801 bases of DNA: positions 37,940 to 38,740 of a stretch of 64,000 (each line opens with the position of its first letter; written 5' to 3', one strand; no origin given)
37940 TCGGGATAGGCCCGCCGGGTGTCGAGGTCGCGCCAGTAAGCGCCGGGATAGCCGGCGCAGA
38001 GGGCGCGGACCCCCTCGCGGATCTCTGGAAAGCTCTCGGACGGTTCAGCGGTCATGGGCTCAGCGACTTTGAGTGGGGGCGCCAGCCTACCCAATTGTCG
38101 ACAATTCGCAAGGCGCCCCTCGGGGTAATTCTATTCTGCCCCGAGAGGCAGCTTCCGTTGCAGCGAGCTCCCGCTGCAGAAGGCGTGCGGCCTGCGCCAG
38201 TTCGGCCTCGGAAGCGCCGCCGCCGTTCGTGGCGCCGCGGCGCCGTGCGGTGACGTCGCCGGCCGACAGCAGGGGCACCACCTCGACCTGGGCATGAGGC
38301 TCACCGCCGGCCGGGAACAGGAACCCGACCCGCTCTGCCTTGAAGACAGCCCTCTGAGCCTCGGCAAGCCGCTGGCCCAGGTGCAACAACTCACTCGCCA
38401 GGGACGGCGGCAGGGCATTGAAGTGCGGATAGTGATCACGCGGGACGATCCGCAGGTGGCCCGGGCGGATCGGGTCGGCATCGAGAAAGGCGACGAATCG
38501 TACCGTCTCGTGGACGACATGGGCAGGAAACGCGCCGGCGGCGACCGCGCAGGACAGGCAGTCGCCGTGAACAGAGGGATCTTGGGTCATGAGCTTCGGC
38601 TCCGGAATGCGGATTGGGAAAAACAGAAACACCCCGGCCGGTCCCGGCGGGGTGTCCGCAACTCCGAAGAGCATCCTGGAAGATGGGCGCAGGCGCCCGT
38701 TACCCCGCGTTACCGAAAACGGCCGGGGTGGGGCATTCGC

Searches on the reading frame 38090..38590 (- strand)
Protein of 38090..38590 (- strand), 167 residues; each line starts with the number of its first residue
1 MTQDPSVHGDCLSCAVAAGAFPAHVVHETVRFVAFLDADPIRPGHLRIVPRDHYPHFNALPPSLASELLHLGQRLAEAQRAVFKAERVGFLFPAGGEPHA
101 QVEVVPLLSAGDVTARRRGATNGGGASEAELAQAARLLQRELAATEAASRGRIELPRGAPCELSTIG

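Call 9: find_homologous_proteins(query=window:38090-38590:-)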
Query window:38090-38590:- (167 aa): 128 proteins with E <= 0.001 among 1283 candidates; the best 120 are listed.
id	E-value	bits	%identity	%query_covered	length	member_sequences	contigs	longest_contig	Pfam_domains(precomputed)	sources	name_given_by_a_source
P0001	3.1e-103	361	100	100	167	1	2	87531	PF11969.14,PF01230.30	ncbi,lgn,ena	ncbi:MAG: HIT family protein [Kiloniellaceae bacterium]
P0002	1.2e-74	268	78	99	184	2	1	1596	PF11969.14,PF01230.30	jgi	jgi:histidine triad (HIT) family protein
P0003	1.0e-73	265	80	100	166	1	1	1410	PF11969.14,PF01230.30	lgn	-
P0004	2.9e-66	240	73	99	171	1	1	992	PF11969.14,PF01230.30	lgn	-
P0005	1.5e-65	238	69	100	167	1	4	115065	PF11969.14,PF01230.30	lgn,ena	-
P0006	5.3e-65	236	69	100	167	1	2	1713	PF11969.14,PF01230.30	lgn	-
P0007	1.6e-63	232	69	100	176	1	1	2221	PF11969.14,PF01230.30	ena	-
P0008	1.5e-62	228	69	99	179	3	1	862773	PF01230.30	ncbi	-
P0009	5.0e-62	227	66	100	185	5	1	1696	PF11969.14,PF01230.30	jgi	-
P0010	3.6e-59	217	69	100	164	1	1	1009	PF11969.14,PF01230.30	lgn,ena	-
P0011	6.2e-59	217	68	99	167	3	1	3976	PF11969.14,PF01230.30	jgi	jgi:histidine triad (HIT) family protein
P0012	6.3e-58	213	68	98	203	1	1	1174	PF11969.14,PF01230.30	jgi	-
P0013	1.2e-57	212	73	85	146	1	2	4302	PF11969.14,PF01230.30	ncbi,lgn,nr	ncbi:MAG: HIT family protein [Bacteroidota bacterium]|nr:HIT family protein [Kiloniellaceae bacteriu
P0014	1.9e-57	212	65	100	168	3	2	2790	PF01230.30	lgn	-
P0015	1.1e-50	190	61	99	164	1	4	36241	PF11969.14,PF01230.30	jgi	jgi:histidine triad (HIT) family protein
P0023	1.0e-44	170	66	77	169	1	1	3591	PF01230.30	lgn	-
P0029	1.9e-43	166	56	90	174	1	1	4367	PF11969.14,PF01230.30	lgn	-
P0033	5.5e-42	162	58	81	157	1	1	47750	PF01230.30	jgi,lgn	-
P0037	1.6e-35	141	61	70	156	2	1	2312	PF01230.30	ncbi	ncbi:MAG: HIT family protein [Kiloniellaceae bacterium]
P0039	1.7e-34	137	54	90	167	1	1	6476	PF01230.30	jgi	jgi:histidine triad (HIT) family protein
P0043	3.5e-33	133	60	70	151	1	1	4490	PF01230.30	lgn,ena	-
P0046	1.7e-30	124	48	86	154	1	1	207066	PF11969.14,PF01230.30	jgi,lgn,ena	-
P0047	2.8e-30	123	53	65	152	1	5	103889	PF11969.14,PF01230.30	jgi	jgi:histidine triad (HIT) family protein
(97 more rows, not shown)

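Call 11: find_related_loci(query=A1, collection=genome_contigs, flank=3000)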
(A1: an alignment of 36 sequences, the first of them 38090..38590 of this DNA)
Query A1 (167 aa) in genome_contigs; peptide patterns used: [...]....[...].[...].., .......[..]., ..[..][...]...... (x = any residue, [..] = any of these).
77 stretches matched a pattern; 17 encode a relative of the query (tblastn E <= 1e-3); 17 distinct loci.
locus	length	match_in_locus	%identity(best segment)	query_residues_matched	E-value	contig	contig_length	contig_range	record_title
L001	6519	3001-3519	69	3-167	3e-58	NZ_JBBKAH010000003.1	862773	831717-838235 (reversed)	Pelagibius sp. 7325 Scaffold2_1, whole genome shotgun sequence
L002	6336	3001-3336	76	6-117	2e-51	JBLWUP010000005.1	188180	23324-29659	MAG: Kiloniellaceae bacterium isolate EA10-05 A10maxbin.018RE.5K@5, whole genome shotgun sequence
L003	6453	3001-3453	59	4-148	1e-50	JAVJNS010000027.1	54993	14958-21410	MAG: Kiloniellaceae bacterium isolate A1-SPW-04 k141_9484, whole genome shotgun sequence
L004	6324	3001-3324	70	6-113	1e-48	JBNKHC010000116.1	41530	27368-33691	MAG: Kiloniellaceae bacterium isolate E1E2.bin.13.orig k141_1649112, whole genome shotgun sequence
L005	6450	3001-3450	58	6-150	2e-46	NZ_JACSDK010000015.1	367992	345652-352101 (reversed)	Pelagibius marinus strain NBU2595 Scaffold7_1, whole genome shotgun sequence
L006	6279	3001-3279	74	25-117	1e-41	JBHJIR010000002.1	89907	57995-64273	MAG: Kiloniellaceae bacterium isolate pac_S11C2811 S11Ck141_1088620, whole genome shotgun sequence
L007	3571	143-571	48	8-144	3e-37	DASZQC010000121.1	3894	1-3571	MAG TPA_asm: Dongiaceae bacterium isolate SMAG_U5987 k141_403910, whole genome shotgun sequence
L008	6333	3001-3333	52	7-117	6e-35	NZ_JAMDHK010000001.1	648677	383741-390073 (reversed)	Salipiger pentaromativorans strain P9 scaffold1_size648677, whole genome shotgun sequence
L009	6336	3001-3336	53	10-121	3e-33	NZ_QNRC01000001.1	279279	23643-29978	Paracoccus siganidrum strain M26 Scaffold1, whole genome shotgun sequence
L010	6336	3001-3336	48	6-117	3e-33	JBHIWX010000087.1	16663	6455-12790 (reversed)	MAG: Rhizobiaceae bacterium isolate MAG35 WDNA05_bin.19.orig_87, whole genome shotgun sequence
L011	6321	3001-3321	50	10-116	1e-32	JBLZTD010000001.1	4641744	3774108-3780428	MAG: Thalassobaculum sp. isolate contig_650 contig_650, whole genome shotgun sequence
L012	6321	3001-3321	50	10-116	2e-32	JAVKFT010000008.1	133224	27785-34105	MAG: Thalassobaculaceae bacterium isolate F1-TOW-08 k141_12926, whole genome shotgun sequence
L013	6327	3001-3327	45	9-117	2e-30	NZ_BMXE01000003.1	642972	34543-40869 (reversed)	Pseudovibrio japonicus strain KCTC 12861 sequence03, whole genome shotgun sequence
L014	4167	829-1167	44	11-123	2e-29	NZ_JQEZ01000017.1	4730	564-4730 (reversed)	Ruegeria halocynthiae strain MOLA R1/13b Contig_17, whole genome shotgun sequence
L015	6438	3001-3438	41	10-149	5e-29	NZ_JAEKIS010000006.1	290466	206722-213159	Salipiger abyssi strain SY10-16 SY10-16_ctg006, whole genome shotgun sequence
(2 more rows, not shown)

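Call 19: find_encoding_contigs(protein=P0005, flank=2500, max_places=3)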
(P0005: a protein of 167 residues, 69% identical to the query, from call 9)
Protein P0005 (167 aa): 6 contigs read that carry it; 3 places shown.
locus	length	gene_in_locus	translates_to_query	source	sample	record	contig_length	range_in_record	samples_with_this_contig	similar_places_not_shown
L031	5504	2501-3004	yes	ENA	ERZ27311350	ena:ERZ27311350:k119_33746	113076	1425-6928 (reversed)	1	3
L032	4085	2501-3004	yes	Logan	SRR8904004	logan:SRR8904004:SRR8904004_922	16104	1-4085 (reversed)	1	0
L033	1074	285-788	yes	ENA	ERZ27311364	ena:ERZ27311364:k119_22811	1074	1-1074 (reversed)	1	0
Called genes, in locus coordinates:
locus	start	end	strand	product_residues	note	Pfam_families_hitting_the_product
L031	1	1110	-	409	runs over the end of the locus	PF06224:AlkZ-like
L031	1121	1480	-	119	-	-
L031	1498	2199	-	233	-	PF13489:Methyltransf_23, PF13847:Methyltransf_31, PF08241:Methyltransf_11, PF08242:Methyltransf_12, PF13649:Methyltransf_25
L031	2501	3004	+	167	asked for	PF11969:DcpS_C (weak), PF01230:HIT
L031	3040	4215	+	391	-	PF02771:Acyl-CoA_dh_N, PF02770:Acyl-CoA_dh_M, PF00441:Acyl-CoA_dh_1, PF08028:Acyl-CoA_dh_2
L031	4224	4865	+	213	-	PF02798:GST_N, PF13417:GST_N_3, PF13409:GST_N_2, PF00043:GST_C, PF13410:GST_C_2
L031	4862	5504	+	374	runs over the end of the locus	PF02515:CoA_transf_3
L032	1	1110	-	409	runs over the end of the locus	PF06224:AlkZ-like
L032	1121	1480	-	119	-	-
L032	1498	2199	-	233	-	PF13489:Methyltransf_23, PF13847:Methyltransf_31, PF08241:Methyltransf_11, PF08242:Methyltransf_12, PF13649:Methyltransf_25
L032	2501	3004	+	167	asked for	PF11969:DcpS_C (weak), PF01230:HIT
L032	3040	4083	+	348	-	?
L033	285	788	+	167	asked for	PF11969:DcpS_C (weak), PF01230:HIT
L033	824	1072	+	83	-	?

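Call 20: find_encoding_contigs(protein=P0015, flank=2500, max_places=3)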
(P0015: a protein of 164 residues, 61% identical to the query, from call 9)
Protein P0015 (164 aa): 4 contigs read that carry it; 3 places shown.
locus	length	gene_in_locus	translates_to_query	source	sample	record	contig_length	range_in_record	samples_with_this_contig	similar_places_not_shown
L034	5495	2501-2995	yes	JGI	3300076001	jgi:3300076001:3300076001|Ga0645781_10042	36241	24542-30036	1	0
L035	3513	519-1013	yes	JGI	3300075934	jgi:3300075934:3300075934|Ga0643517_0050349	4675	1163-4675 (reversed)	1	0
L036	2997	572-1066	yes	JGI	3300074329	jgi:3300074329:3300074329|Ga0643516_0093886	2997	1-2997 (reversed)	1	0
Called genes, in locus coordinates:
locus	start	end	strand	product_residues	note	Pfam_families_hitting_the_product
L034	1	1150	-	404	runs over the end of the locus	PF06224:AlkZ-like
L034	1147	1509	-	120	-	-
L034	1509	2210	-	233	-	PF13489:Methyltransf_23, PF01209:Ubie_methyltran (weak), PF08003:Methyltransf_9, PF08241:Methyltransf_11, PF08242:Methyltransf_12, PF13649:Methyltransf_25, PF13847:Methyltransf_31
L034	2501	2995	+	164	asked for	PF11969:DcpS_C (weak), PF01230:HIT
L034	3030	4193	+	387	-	PF02771:Acyl-CoA_dh_N, PF02770:Acyl-CoA_dh_M, PF00441:Acyl-CoA_dh_1, PF08028:Acyl-CoA_dh_2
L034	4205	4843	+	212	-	PF02798:GST_N, PF13417:GST_N_3, PF13409:GST_N_2, PF00043:GST_C, PF13410:GST_C_2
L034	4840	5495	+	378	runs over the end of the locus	PF02515:CoA_transf_3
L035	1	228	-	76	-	?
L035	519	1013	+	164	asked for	PF11969:DcpS_C (weak), PF01230:HIT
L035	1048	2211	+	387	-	PF02771:Acyl-CoA_dh_N, PF02770:Acyl-CoA_dh_M, PF00441:Acyl-CoA_dh_1, PF08028:Acyl-CoA_dh_2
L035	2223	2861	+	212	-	PF02798:GST_N, PF13417:GST_N_3, PF13409:GST_N_2, PF00043:GST_C, PF13410:GST_C_2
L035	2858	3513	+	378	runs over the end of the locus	PF02515:CoA_transf_3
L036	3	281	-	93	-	?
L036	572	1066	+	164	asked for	PF11969:DcpS_C (weak), PF01230:HIT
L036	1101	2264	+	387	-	PF02771:Acyl-CoA_dh_N, PF02770:Acyl-CoA_dh_M, PF00441:Acyl-CoA_dh_1, PF08028:Acyl-CoA_dh_2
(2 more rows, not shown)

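Call 21: find_encoding_contigs(protein=P0033, flank=2500, max_places=3)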
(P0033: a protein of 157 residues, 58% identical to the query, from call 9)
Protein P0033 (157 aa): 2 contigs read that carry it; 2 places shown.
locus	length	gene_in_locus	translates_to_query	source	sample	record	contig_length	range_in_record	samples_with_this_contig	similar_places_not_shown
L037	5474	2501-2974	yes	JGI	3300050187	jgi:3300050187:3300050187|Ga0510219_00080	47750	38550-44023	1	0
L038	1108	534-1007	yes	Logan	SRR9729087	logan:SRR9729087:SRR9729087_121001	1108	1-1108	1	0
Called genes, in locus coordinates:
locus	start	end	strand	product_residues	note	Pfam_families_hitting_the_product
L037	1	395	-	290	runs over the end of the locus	PF00528:BPD_transp_1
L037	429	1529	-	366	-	PF01547:SBP_bac_1, PF13416:SBP_bac_8, PF13531:SBP_bac_11, PF13343:SBP_bac_6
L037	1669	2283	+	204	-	PF00440:TetR_N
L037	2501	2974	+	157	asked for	PF01230:HIT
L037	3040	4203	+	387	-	PF02771:Acyl-CoA_dh_N, PF02770:Acyl-CoA_dh_M, PF00441:Acyl-CoA_dh_1, PF08028:Acyl-CoA_dh_2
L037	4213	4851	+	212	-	PF02798:GST_N, PF13417:GST_N_3, PF13409:GST_N_2, PF00043:GST_C, PF14497:GST_C_3 (weak), PF13410:GST_C_2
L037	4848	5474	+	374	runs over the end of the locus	PF02515:CoA_transf_3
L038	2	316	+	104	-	?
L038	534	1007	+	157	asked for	PF01230:HIT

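Call 22: find_encoding_contigs(protein=P0046, flank=2500, max_places=3)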
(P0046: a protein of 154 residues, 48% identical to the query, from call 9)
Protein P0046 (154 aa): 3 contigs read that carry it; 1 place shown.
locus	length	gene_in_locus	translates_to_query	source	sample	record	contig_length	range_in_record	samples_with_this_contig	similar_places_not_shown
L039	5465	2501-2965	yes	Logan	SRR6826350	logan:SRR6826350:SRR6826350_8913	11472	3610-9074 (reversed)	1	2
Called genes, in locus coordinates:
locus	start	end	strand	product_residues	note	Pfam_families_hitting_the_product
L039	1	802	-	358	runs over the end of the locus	PF01547:SBP_bac_1, PF13531:SBP_bac_11, PF13416:SBP_bac_8, PF13343:SBP_bac_6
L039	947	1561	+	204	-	PF00440:TetR_N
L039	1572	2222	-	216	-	PF02798:GST_N, PF13417:GST_N_3, PF13409:GST_N_2, PF00043:GST_C, PF13410:GST_C_2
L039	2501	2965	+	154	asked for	PF11969:DcpS_C, PF01230:HIT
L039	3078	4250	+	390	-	PF02771:Acyl-CoA_dh_N, PF02770:Acyl-CoA_dh_M, PF00441:Acyl-CoA_dh_1, PF08028:Acyl-CoA_dh_2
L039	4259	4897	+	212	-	PF02798:GST_N, PF13417:GST_N_3, PF13409:GST_N_2, PF00043:GST_C, PF13410:GST_C_2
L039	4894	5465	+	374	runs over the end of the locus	PF02515:CoA_transf_3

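Call 24: find_encoding_contigs(protein=P0039, flank=2500, max_places=2)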
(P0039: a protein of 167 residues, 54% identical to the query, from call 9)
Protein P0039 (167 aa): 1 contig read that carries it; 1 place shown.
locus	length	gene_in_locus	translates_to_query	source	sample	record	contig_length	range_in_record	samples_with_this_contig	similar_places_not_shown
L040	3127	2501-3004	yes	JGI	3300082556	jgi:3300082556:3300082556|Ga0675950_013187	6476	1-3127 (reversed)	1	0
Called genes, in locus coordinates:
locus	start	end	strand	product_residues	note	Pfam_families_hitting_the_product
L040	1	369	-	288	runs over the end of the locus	PF00528:BPD_transp_1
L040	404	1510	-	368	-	PF01547:SBP_bac_1, PF13416:SBP_bac_8, PF13531:SBP_bac_11, PF13343:SBP_bac_6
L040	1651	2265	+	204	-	PF00440:TetR_N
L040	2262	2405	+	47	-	-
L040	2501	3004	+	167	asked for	PF01230:HIT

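Call 25: find_encoding_contigs(protein=P0037, flank=2500, max_places=2)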
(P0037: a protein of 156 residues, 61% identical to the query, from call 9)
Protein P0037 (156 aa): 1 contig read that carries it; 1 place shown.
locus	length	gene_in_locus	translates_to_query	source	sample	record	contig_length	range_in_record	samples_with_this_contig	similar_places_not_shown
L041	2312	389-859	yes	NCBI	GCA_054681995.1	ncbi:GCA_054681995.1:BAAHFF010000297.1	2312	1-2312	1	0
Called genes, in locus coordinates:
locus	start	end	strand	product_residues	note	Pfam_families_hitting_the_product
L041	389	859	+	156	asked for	PF01230:HIT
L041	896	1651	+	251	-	PF23023:Anti-Pycsar_Apyc1 (faint), PF00753:Lactamase_B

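Call 26: find_encoding_contigs(protein=P0014, flank=2500, max_places=2)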
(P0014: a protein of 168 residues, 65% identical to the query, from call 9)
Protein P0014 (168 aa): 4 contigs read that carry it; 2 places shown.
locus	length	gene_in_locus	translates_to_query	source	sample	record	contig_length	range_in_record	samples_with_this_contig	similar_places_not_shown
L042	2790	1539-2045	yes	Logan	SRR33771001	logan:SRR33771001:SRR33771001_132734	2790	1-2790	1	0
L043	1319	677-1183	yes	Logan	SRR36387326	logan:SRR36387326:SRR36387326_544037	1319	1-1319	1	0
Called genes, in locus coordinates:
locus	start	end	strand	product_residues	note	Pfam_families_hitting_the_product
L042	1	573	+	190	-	?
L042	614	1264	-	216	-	PF02798:GST_N, PF13417:GST_N_3, PF13409:GST_N_2, PF00043:GST_C, PF13410:GST_C_2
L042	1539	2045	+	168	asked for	PF01230:HIT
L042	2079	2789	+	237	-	?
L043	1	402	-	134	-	?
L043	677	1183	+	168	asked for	PF01230:HIT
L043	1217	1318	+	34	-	?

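Call 27: find_encoding_contigs(protein=P0011, flank=2500, max_places=2)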
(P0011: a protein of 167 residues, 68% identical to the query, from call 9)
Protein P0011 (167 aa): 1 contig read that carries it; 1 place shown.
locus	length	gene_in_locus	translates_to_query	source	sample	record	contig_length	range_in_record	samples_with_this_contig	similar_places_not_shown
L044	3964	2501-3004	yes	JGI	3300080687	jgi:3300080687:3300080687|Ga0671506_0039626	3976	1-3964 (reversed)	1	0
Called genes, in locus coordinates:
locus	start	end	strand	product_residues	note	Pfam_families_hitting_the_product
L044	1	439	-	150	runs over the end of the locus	?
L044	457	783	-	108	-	-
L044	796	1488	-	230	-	PF01209:Ubie_methyltran (weak), PF02353:CMAS (weak), PF05175:MTS (weak), PF13489:Methyltransf_23, PF13847:Methyltransf_31, PF08241:Methyltransf_11, PF08242:Methyltransf_12, PF13649:Methyltransf_25, +1 more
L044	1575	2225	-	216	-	PF02798:GST_N, PF13417:GST_N_3, PF13409:GST_N_2, PF00043:GST_C, PF13410:GST_C_2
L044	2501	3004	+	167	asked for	PF11969:DcpS_C (weak), PF01230:HIT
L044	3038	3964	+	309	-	?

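Call 28: find_encoding_contigs(protein=P0023, flank=2500, max_places=2)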
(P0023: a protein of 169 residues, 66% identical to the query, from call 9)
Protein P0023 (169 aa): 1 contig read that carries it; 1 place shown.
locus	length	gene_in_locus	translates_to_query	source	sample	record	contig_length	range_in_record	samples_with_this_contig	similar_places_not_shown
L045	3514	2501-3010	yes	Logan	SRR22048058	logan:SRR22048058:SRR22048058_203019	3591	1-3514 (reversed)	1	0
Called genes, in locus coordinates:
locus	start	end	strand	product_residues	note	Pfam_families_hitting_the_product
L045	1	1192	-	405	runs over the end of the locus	PF06224:AlkZ-like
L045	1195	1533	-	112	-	-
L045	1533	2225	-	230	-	PF01209:Ubie_methyltran (weak), PF08003:Methyltransf_9 (weak), PF13489:Methyltransf_23, PF13847:Methyltransf_31, PF08241:Methyltransf_11, PF08242:Methyltransf_12, PF13649:Methyltransf_25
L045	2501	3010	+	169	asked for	PF01230:HIT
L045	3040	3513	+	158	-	?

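Call 29: find_encoding_contigs(protein=P0029, flank=2500, max_places=2)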
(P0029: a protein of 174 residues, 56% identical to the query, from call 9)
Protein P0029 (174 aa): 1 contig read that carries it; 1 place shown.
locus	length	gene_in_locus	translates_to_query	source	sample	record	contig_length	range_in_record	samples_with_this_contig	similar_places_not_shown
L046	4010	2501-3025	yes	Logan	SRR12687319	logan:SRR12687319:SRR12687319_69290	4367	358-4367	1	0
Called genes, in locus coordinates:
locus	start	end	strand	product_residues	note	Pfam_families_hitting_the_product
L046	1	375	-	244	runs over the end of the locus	?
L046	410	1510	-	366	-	PF01547:SBP_bac_1, PF13416:SBP_bac_8, PF13531:SBP_bac_11, PF13343:SBP_bac_6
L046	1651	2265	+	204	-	PF00440:TetR_N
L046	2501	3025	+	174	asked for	PF11969:DcpS_C (weak), PF01230:HIT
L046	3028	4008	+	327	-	?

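Call 42: search_protein_families(library=ncbifam, proteins=[window:38090-38590:-], max_evalue=0.00001)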
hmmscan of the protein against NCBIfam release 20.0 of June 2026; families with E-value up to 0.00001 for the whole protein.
window:38090-38590:- (167 aa): 0 families

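Call 54: search_protein_families(library=pfam, proteins=[L002:2207-2749:+, L002:668-2068:-, L001:1044-2702:+, L001:978-2183:-], max_evalue=0.001)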
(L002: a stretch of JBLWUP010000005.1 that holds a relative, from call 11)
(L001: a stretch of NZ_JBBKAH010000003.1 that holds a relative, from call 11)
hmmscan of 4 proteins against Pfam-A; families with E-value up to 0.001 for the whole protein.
L002:2207-2749:+ (180 aa): 1 family
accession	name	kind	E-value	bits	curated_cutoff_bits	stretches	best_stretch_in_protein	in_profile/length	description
PF00491.26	Arginase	-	1.9e-36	126.4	22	1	33-172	139-280/280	Arginase family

L002:668-2068:- (466 aa): 1 family
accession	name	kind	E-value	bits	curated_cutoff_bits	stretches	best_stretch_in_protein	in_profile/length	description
PF07589.16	PEP-CTERM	-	8.8e-07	29.2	20.7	1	437-460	1-23/24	PEP-CTERM motif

L001:1044-2702:+ (552 aa): 3 families
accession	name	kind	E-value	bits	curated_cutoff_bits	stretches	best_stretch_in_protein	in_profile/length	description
PF11924.14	IAT_beta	-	3.1e-18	66.8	22.3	1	48-193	57-178/279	Inverse autotransporter, beta-domain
PF13229.12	Beta_helix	-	1.1e-07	32.1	25.9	1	413-509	55-142/158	Right handed beta helix region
PF05048.19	NosD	-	2e-05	24.6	23.6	1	417-506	75-149/212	Periplasmic copper-binding protein (NosD)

L001:978-2183:- (401 aa): 0 families

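Call 60: find_encoding_contigs(protein=P0047, flank=2500, max_places=2)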
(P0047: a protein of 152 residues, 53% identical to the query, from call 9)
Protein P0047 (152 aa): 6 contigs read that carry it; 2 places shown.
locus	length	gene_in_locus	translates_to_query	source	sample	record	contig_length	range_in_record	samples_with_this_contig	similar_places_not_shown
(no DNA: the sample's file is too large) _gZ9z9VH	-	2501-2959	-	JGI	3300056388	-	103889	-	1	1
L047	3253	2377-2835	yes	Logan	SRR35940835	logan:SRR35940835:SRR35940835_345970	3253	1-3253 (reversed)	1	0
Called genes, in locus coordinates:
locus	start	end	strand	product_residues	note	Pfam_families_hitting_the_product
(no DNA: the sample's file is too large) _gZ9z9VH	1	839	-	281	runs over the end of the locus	-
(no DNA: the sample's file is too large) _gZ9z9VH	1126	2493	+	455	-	PF00135:COesterase, PF20434:BD-FAE, PF07859:Abhydrolase_3, PF00135:COesterase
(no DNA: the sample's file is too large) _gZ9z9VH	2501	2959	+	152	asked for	PF11969:DcpS_C, PF01230:HIT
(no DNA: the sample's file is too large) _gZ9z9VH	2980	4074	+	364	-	-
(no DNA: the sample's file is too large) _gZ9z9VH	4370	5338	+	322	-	PF01344:Kelch_1 (faint), PF07646:Kelch_2 (faint), PF24981:Beta-prop_ATRN-LZTR1 (faint), PF24996:NANM (faint), PF13418:Beta-prop_TYW4 (faint), PF13415:Beta-prop_FBX42 (weak), PF25210:Kelch_FKB95 (weak), PF24681:Kelch_KLHDC2_KLHL20_DRC7 (weak)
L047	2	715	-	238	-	?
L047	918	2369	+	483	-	PF00135:COesterase, PF20434:BD-FAE, PF07859:Abhydrolase_3, PF00135:COesterase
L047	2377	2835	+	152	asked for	PF11969:DcpS_C, PF01230:HIT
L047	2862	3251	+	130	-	?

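Call 61: find_encoding_contigs(protein=P0043, flank=2500, max_places=2)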
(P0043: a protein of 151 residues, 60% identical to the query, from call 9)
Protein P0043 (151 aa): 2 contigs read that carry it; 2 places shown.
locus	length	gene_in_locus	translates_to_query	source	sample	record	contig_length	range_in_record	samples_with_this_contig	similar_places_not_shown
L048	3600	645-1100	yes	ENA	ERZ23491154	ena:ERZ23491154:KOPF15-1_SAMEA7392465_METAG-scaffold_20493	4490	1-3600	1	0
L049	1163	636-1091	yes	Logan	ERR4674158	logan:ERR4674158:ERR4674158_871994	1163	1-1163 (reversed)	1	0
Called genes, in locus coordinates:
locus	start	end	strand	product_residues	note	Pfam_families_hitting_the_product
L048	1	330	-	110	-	?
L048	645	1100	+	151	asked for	PF01230:HIT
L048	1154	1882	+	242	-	PF00753:Lactamase_B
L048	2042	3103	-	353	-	PF00005:ABC_tran, PF13304:AAA_21 (faint), PF08402:TOBE_2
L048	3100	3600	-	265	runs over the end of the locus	PF00528:BPD_transp_1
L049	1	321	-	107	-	?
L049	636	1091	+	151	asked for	PF01230:HIT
